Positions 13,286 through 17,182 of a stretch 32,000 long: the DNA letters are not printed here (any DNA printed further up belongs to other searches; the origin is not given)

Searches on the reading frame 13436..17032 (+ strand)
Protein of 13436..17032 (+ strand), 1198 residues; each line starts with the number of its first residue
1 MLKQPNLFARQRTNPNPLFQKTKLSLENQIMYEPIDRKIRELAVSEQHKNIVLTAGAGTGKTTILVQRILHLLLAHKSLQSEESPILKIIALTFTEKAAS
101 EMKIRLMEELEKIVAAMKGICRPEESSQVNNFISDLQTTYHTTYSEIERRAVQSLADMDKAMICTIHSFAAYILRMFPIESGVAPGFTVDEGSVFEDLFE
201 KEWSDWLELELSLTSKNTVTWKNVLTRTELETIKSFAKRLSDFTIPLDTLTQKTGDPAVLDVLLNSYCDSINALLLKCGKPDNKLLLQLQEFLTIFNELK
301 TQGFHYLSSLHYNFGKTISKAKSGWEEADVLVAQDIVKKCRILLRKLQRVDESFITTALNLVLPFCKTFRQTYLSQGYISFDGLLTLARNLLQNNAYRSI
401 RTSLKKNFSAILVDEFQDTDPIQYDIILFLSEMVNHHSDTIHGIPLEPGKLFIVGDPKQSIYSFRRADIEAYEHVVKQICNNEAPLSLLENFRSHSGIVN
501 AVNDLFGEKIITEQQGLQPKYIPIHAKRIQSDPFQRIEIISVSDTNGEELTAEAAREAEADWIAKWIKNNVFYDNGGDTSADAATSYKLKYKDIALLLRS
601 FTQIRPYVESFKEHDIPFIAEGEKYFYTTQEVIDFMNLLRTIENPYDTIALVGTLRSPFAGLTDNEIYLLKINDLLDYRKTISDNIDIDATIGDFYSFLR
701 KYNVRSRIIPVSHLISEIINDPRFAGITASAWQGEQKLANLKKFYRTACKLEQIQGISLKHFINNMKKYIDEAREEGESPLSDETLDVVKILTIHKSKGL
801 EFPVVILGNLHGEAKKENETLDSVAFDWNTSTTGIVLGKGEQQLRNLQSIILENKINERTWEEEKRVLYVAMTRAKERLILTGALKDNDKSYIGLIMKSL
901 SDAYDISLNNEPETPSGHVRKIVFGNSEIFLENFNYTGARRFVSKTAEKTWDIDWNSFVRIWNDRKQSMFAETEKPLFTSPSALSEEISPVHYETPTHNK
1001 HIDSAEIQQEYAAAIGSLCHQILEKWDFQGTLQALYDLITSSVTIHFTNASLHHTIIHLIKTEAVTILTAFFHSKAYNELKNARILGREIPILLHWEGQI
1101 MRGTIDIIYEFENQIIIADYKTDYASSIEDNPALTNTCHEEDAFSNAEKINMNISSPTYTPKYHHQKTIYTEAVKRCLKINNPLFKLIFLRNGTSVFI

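Call 8: search_protein_families(library=ncbifam, proteins=[window:13436-17032:+], max_evalue=0.00001)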
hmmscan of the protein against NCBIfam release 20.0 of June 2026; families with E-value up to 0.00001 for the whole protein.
window:13436-17032:+ (1198 aa): 15 families
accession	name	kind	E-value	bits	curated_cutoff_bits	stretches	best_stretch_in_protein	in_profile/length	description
TIGR02785.1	addA_Gpos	equivalog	3e-107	359.9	707.65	3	352-891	331-886/1234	helicase-exonuclease AddAB subunit AddA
TIGR00609.1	recB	equivalog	7.3e-90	302.5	696.05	1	46-1069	7-1006/1175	exodeoxyribonuclease V subunit beta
TIGR02784.1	addA_alphas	equivalog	2.7e-72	244.6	860.75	2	332-1125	316-1091/1138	double-strand break repair helicase AddA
TIGR01073.1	pcrA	equivalog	3.4e-55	187.7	911.2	2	369-809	173-569/725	DNA helicase PcrA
NF010485.0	PRK13909.1-2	equivalog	7.5e-55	186.6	650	2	48-512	3-430/909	RecB-like helicase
TIGR01075.1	uvrD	equivalog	1.9e-47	162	1144.45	3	374-506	177-292/715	DNA helicase II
NF010487.0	PRK13909.1-4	equivalog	2.4e-46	158.5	759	2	50-521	6-435/924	RecB-like helicase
NF008743.0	PRK11773.1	equivalog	5e-46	157.4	965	3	368-506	176-297/720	DNA helicase II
NF008128.0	PRK10876.1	equivalog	1.7e-42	145.2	1697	2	354-875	327-809/1181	exodeoxyribonuclease V subunit beta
TIGR01074.1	rep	equivalog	2.6e-41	141.6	951.45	2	370-807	171-570/668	DNA helicase Rep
NF008172.0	PRK10919.1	equivalog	2.4e-27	95.5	1168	2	588-808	339-571/673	DNA helicase Rep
NF010486.0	PRK13909.1-3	equivalog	2e-26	92.3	1109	3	402-512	325-429/921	RecB-like helicase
NF008276.0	PRK11054.1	equivalog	3.7e-25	88.5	543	2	27-111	189-266/684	DNA helicase IV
NF010484.0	PRK13909.1-1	equivalog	5e-24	84.1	1074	2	49-192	6-140/945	RecB-like helicase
TIGR01447.1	recD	equivalog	1.1e-06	27.5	310.15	0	42-123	157-233/597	exodeoxyribonuclease V subunit alpha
